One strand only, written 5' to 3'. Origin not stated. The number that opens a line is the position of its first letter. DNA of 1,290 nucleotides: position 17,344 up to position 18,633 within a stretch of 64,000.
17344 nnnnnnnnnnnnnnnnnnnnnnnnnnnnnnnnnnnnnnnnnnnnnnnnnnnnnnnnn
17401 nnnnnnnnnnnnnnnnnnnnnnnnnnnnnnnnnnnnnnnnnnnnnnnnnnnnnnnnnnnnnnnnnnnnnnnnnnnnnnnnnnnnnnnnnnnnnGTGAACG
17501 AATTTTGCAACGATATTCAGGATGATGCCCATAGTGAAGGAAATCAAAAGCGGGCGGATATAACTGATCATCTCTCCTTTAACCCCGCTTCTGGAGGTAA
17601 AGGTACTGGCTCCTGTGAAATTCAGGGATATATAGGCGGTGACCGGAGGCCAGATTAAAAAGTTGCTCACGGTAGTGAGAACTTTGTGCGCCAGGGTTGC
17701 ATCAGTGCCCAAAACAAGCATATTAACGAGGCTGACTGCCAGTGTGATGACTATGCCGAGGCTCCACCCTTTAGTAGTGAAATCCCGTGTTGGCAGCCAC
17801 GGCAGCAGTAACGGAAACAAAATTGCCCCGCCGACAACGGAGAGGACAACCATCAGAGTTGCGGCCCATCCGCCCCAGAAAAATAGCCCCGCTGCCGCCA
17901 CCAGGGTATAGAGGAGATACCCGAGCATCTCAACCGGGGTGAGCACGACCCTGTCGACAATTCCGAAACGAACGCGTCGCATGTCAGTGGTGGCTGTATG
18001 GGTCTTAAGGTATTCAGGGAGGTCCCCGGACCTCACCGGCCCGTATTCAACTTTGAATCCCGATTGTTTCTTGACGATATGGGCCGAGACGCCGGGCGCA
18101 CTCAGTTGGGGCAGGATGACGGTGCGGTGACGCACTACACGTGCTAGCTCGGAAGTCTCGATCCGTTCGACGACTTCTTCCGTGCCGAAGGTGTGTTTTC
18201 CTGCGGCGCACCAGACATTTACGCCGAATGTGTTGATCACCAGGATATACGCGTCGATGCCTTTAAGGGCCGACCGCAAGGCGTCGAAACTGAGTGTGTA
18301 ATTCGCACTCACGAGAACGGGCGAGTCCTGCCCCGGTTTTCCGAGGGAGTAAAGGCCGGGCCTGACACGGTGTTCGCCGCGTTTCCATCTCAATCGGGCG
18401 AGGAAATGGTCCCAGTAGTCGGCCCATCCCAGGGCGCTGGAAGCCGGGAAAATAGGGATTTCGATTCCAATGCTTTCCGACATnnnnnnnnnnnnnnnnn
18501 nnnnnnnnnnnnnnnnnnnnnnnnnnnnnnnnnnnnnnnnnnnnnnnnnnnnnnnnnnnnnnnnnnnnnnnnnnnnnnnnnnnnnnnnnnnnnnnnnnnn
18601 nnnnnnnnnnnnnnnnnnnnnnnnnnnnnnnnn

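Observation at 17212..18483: hgcA-hgcB mercury-methylation gene pair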

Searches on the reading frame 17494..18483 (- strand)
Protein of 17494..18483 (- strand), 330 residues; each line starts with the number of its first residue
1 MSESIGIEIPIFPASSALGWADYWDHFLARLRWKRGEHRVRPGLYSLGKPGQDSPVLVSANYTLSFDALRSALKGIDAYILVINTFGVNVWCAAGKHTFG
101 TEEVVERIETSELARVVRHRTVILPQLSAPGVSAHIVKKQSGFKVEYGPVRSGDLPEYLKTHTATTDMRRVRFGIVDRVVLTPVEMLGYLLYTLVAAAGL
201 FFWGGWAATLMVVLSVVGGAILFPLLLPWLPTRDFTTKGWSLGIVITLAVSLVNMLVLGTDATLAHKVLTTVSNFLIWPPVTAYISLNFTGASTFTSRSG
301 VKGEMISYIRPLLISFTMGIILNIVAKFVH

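Call 3: search_protein_families(library=ncbifam, proteins=[window:17494-18483:-], max_evalue=0.01)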
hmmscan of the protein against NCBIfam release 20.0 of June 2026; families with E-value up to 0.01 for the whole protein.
window:17494-18483:- (330 aa): 3 families
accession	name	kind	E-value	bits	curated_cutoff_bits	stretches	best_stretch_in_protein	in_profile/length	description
NF040863.1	HgcA_corrinoid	equivalog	4.7e-121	403.9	275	1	14-328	4-324/325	mercury methylation corrinoid protein HgcA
NF043039.1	HgcAB_like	equivalog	1.4e-64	218.9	285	1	37-296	13-279/350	HgcAB-like fusion protein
NF003195.0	PRK04165.1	equivalog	4.5e-21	75.3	306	1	39-163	323-447/450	acetyl-CoA decarbonylase/synthase complex subunit gamma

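Call 4: search_protein_families(library=pfam, proteins=[window:17494-18483:-], max_evalue=0.01)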
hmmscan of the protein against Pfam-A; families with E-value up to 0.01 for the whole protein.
window:17494-18483:- (330 aa): 1 family
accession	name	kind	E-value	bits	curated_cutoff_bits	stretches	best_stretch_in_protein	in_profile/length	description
PF03599.22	CdhD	-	9.8e-13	48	24.8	1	39-157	267-385/387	CO dehydrogenase/acetyl-CoA synthase delta subunit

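Call 5: find_homologous_proteins(query=window:17494-18483:-)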
Query window:17494-18483:- (330 aa): 7223 proteins with E <= 0.001 among 8000 candidates; the best 120 are listed.
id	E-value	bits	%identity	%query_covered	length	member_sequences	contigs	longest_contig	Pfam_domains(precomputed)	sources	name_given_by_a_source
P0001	5.5e-214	728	100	100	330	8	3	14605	PF03599.23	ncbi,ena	-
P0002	4.0e-186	636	84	100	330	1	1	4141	PF03599.23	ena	-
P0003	2.3e-185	634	85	100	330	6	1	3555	PF03599.23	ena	-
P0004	5.5e-181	619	84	100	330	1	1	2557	PF03599.23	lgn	-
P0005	9.8e-173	592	78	100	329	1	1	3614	PF03599.23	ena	-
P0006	6.0e-169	580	77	100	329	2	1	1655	PF03599.23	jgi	jgi:hypothetical protein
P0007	2.0e-162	558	75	99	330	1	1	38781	PF03599.23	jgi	jgi:hypothetical protein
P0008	7.6e-161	553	74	100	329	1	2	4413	PF03599.23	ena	-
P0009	4.4e-160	551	74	98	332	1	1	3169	PF03599.23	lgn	-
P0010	1.1e-159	549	74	98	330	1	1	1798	PF03599.23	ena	-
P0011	3.5e-159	548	73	99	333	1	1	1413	PF03599.23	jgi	jgi:hypothetical protein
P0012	1.0e-158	546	73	99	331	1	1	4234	PF03599.23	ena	-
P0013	8.0e-158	543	71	99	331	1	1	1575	PF03599.23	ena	-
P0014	9.1e-158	543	73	98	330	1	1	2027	PF03599.23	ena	-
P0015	1.0e-157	543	74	100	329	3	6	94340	PF03599.23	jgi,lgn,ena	jgi:hypothetical protein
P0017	1.9e-156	539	70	99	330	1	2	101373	PF03599.23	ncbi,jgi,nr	ncbi:MAG: carbon monoxide dehydrogenase [Dehalococcoidia bacterium]|nr:MAG: carbon monoxide dehydrog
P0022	3.0e-154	531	71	99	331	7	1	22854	PF03599.23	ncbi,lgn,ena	ncbi:MAG: mercury methylation corrinoid protein HgcA [Dehalococcoidales bacterium]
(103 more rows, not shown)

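Call 6: search_solved_structures(query=window:17494-18483:-, max_evalue=0.01, show_alignments=2)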
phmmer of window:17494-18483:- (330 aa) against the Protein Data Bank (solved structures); distinct sequences matched with E-value up to 0.01: 3.
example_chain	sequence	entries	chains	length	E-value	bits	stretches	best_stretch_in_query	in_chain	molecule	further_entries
2h9a_A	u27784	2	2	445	8e-11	45.2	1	40-160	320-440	Carbon monoxide dehydrogenase corrinoid/iron-sulfur protein, gamma subunit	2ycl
4c1n_A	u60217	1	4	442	8.9e-11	45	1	40-160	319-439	CARBON MONOXIDE DEHYDROGENASE CORRINOID/IRON-SULFUR PROTEIN, GAMMA SUBUNIT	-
4djd_C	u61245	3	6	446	2.4e-05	27.2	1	22-158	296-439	Corrinoid/iron-sulfur protein large subunit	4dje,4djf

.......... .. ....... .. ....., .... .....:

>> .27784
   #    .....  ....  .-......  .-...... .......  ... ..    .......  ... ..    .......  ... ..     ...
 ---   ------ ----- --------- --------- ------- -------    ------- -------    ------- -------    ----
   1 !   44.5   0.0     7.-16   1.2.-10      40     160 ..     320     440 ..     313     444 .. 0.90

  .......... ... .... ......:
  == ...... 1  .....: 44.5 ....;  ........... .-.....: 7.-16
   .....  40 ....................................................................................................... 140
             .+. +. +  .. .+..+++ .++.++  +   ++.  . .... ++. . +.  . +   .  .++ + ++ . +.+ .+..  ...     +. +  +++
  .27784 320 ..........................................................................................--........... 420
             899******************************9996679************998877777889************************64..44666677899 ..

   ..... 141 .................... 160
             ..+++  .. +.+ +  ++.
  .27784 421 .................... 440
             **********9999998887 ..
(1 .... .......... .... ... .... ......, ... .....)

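Call 7: list_cluster_members(proteins=[window:17494-18483:-, window:17215-17490:-, P0017, P0022])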
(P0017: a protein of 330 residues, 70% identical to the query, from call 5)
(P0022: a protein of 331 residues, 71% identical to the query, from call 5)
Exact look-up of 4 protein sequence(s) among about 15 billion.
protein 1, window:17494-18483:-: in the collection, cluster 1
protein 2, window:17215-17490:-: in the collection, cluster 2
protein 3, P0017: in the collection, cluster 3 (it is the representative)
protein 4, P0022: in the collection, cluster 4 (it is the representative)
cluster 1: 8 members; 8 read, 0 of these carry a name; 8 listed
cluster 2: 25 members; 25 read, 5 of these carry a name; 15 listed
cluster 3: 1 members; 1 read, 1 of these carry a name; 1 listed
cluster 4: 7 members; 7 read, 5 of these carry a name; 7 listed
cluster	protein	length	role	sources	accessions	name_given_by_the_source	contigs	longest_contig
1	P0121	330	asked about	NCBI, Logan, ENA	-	-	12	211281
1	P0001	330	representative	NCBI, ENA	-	-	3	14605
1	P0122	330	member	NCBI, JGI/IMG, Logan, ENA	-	-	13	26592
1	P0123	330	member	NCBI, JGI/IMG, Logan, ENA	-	-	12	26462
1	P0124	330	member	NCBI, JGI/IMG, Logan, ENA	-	-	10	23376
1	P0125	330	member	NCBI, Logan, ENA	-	-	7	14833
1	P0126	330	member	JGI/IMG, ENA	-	-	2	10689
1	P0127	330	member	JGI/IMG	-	-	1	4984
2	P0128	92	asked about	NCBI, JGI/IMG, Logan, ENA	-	-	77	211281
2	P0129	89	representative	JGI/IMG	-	-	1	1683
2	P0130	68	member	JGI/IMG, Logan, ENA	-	NAD-dependent dihydropyrimidine dehydrogenase PreA subunit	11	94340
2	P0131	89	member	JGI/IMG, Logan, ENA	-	NAD-dependent dihydropyrimidine dehydrogenase PreA subunit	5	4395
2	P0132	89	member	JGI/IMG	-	ferredoxin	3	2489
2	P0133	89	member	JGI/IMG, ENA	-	ferredoxin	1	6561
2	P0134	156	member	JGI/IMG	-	NAD-dependent dihydropyrimidine dehydrogenase PreA subunit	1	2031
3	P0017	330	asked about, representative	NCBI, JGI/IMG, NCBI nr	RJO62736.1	MAG: carbon monoxide dehydrogenase [Dehalococcoidia bacterium]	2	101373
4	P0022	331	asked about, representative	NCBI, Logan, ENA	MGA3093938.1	MAG: mercury methylation corrinoid protein HgcA [Dehalococcoidales bacterium]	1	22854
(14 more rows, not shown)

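Call 10: find_related_loci(query=window:17494-18483:-, collection=genome_contigs, flank=6000)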
Query window:17494-18483:- (330 aa) in genome_contigs; peptide patterns used: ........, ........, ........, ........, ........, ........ (x = any residue, [..] = any of these).
86 stretches matched a pattern; 22 encode a relative of the query (tblastn E <= 1e-3); 22 distinct loci.
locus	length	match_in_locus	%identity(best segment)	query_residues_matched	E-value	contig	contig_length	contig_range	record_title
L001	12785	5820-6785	72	8-329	2e-151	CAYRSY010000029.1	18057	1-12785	MAG TPA_asm: uncultured Dehalococcoidales bacterium isolate SRP192927_co3_545 genome assembly, contig: NODE_6800_length_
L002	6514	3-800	79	65-330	2e-134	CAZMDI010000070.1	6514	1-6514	MAG TPA_asm: uncultured Dehalococcoidales bacterium isolate SRP284006_co1_561 genome assembly, contig: NODE_24622_length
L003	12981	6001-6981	71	3-329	6e-151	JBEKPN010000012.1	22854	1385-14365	MAG: Dehalococcoidales bacterium isolate SPRUCE 465 SPRUCE_465_12, whole genome shotgun sequence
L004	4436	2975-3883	50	15-305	4e-85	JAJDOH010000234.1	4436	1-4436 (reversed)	MAG: Deltaproteobacteria bacterium isolate MASpbin.1 k141_1662816, whole genome shotgun sequence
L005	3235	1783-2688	49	16-305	3e-81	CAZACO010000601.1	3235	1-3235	MAG TPA_asm: uncultured Desulfobacteraceae bacterium isolate binchicken_co129_686 genome assembly, contig: NODE_118788_l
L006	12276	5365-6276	42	10-305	5e-73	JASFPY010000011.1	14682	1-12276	MAG: Desulfobacteraceae bacterium isolate D0819S02metaG_sub_Bin_163 D0819S02metaG_FD_scaffold_281_c1, whole genome shotg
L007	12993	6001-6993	42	10-329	9e-73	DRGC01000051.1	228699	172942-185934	MAG TPA_asm: Phycisphaerae bacterium isolate HyVt-337 HyVt-337_k145_189999, whole genome shotgun sequence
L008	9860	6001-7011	45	3-326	3e-78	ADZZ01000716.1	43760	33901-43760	Delta proteobacterium NaphS2 ctg_1101087565949, whole genome shotgun sequence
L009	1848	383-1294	44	10-305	2e-75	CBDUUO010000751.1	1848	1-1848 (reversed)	MAG TPA_asm: uncultured bacterium isolate SRR22302367_binner23_Refined_21 genome assembly, contig: ERZ26661968.94469, wh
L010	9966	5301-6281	41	9-328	5e-70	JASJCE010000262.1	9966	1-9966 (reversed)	MAG: Desulfobacterales bacterium isolate MO_140.B15 MO_140.c_3661, whole genome shotgun sequence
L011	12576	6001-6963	41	10-326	7e-70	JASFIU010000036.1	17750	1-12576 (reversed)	MAG: Desulfobacterales bacterium isolate D0608S20remetaG_Bin_248 D0608S20remetaG_FD_scaffold_385_c1, whole genome shotgu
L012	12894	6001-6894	43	16-305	4e-68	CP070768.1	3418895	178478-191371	MAG: Desulfobacterales bacterium isolate bin239 chromosome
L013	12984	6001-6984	45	15-329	2e-66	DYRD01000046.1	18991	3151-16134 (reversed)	MAG TPA_asm: Syntrophus aciditrophicus isolate SulCav_GS10_10_54_13 SulCav_GS10_10_3877_length_18991_cov_6_233946, whole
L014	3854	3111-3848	46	10-239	1e-64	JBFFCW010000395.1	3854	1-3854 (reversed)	MAG: Desulfobacterales bacterium isolate Mix_mud12.2021.10.8 k141_2584689_length_3854_cov_9.4490, whole genome shotgun s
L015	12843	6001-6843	38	33-304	8e-65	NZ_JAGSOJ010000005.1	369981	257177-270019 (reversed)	Oceanirhabdus seepicola strain ZWT Scaffold5, whole genome shotgun sequence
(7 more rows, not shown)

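Call 11: find_encoding_contigs(protein=window:17494-18483:-, flank=8000, max_places=8)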
Protein window:17494-18483:- (330 aa): 14 contigs read that carry it; 8 places shown.
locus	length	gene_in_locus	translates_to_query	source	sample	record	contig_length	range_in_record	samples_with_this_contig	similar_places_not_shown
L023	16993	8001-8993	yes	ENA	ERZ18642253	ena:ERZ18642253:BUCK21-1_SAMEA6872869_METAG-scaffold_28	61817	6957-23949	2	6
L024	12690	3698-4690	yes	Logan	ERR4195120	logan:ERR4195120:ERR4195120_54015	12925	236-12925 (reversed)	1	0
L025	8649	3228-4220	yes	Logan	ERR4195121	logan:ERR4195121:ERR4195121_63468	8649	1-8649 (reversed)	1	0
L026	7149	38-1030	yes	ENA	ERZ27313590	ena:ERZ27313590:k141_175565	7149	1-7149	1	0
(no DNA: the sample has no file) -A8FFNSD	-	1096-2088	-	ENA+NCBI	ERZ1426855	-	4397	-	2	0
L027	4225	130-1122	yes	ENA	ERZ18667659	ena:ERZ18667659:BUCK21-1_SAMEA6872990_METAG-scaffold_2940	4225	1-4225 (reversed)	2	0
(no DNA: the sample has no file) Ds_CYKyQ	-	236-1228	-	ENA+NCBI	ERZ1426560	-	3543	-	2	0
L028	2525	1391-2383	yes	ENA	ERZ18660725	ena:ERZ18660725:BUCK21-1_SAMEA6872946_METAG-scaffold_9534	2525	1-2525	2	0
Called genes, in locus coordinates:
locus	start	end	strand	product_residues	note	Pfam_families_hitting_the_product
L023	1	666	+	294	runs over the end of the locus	PF06966:DUF1295, PF02544:Steroid_dh (faint)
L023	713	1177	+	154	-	PF01980:TrmO_N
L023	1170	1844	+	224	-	PF00730:HhH-GPD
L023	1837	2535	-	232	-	PF02660:G3P_acyltransf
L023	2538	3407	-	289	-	PF02811:PHP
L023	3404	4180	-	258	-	PF00149:Metallophos, PF13277:YmdB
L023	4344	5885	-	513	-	PF12072:RNase_Y_N, PF08668:HDOD (faint), PF00013:KH_1 (weak), PF01966:HD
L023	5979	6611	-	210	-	PF27462:RecX_N (faint), PF21982:RecX_HTH1, PF02631:RecX_HTH2, PF21981:RecX_HTH3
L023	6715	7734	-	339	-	PF00154:RecA_N, PF06745:ATPase (weak), PF08423:Rad51, PF21096:RecA_C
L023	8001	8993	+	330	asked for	PF03599:CdhD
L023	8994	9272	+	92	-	PF12838:Fer4_7 (faint), PF13183:Fer4_8 (faint), PF12837:Fer4_6 (weak), PF13187:Fer4_9, PF13237:Fer4_10, PF00037:Fer4 (weak), PF14697:Fer4_21 (weak), PF00037:Fer4 (weak), +4 more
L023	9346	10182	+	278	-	PF00809:Pterin_bind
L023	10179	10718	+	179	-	PF01288:HPPK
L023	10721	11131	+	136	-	PF01242:PTPS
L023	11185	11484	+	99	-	-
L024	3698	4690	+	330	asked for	PF03599:CdhD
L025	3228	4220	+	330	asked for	PF03599:CdhD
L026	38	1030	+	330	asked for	PF03599:CdhD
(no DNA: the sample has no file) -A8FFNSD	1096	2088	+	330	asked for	PF03599:CdhD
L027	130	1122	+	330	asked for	PF03599:CdhD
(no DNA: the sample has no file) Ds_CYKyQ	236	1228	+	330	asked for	PF03599:CdhD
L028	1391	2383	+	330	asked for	PF03599:CdhD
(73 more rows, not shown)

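Call 34: find_encoding_contigs(protein=P0015, flank=7000, max_places=1)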
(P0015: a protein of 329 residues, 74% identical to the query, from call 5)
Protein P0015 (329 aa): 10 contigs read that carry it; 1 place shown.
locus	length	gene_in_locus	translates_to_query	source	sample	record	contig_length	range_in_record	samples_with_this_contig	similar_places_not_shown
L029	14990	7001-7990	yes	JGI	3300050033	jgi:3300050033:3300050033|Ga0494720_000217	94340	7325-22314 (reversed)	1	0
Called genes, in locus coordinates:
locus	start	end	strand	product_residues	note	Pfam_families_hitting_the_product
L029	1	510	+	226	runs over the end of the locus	PF00730:HhH-GPD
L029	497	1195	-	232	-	PF02660:G3P_acyltransf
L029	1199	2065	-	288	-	PF02811:PHP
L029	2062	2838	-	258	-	PF00149:Metallophos, PF13277:YmdB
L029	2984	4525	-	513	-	PF12072:RNase_Y_N, PF00013:KH_1 (weak), PF08668:HDOD (faint), PF01966:HD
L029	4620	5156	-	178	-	PF21982:RecX_HTH1, PF02631:RecX_HTH2, PF21981:RecX_HTH3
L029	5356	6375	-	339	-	PF00154:RecA_N, PF06745:ATPase (weak), PF08423:Rad51, PF21096:RecA_C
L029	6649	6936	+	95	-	-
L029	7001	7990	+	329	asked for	PF03599:CdhD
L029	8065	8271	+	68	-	PF13187:Fer4_9 (faint), PF13484:Fer4_16 (faint), PF00037:Fer4 (weak)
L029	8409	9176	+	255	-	PF00809:Pterin_bind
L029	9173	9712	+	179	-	PF01288:HPPK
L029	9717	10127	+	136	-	PF01242:PTPS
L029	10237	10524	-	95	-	-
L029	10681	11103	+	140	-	PF00829:Ribosomal_L21p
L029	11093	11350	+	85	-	PF01016:Ribosomal_L27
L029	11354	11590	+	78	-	PF01197:Ribosomal_L31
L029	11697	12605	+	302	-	PF07136:DUF1385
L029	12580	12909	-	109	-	PF01502:PRA-CH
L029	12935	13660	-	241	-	PF00977:His_biosynth, PF01207:Dus (faint), PF03060:NMO (faint)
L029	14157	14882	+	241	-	-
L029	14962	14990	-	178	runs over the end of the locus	-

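Call 35: find_encoding_contigs(protein=P0017, flank=7000, max_places=1)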
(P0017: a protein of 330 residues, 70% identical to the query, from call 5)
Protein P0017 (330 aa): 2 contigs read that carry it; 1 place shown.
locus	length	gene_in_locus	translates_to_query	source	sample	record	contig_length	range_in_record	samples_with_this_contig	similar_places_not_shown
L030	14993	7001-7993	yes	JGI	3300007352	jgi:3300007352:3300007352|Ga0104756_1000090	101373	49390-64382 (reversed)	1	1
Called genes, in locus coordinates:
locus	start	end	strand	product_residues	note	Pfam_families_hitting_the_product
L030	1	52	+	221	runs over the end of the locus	PF00730:HhH-GPD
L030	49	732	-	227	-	PF02660:G3P_acyltransf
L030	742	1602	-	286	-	PF02811:PHP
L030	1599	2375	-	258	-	PF00149:Metallophos, PF13277:YmdB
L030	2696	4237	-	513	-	PF12072:RNase_Y_N, PF08668:HDOD (faint), PF00013:KH_1 (weak), PF01966:HD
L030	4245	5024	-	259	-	PF27462:RecX_N (weak), PF21982:RecX_HTH1, PF02631:RecX_HTH2, PF21981:RecX_HTH3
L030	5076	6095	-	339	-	PF00154:RecA_N, PF06745:ATPase (weak), PF08423:Rad51, PF01637:ATPase_2 (faint), PF21096:RecA_C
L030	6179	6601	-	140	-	PF05534:HicB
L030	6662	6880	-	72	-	-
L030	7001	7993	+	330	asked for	PF03599:CdhD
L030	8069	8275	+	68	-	PF12838:Fer4_7 (faint), PF13187:Fer4_9 (weak), PF13484:Fer4_16 (faint), PF12797:Fer4_2 (weak), PF00037:Fer4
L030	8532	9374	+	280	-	PF00809:Pterin_bind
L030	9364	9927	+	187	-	PF01288:HPPK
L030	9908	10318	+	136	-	PF01242:PTPS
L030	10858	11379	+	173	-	PF00829:Ribosomal_L21p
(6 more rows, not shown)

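Call 37: predict_structure(alignment_id=A1)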
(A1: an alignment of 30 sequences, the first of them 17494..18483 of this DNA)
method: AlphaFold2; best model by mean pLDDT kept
length: 330 residues; sequences in the alignment: 30
mean_pLDDT: 80.0   pTM: 0.70
mean pLDDT of the five models: 80.0, 78.9, 78.7, 73.0, 63.9
residues with pLDDT >= 90: 108; 70-90: 156; 50-70: 37; < 50: 29
segments of 3 or more residues with pLDDT < 50: 1-5, 87-97, 290-300
pLDDT, mean of each block of 10 residues (from residue 1): 56 92 82 71 93 91 84 93 65 46 85 90 71 84 88 88 82 69 72 91 89 89 78 79 92 75 83 94 77 37 71 94 88
secondary structure, 60 per line:
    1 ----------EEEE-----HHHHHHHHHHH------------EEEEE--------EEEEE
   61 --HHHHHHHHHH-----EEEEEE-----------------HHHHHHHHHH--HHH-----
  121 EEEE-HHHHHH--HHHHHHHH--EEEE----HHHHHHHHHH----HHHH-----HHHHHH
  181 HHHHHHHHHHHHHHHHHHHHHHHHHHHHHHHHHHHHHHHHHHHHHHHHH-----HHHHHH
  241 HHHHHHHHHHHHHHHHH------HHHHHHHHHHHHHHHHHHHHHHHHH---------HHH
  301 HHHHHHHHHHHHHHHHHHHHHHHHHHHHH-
elements in order: E11-14 H20-30 E43-47 E56-60 H63-72 E78-83 H101-110 E121-124 H126-131 H134-141 E144-147 H152-161 H166-169 H175-229 H235-257 H264-288 H298-329
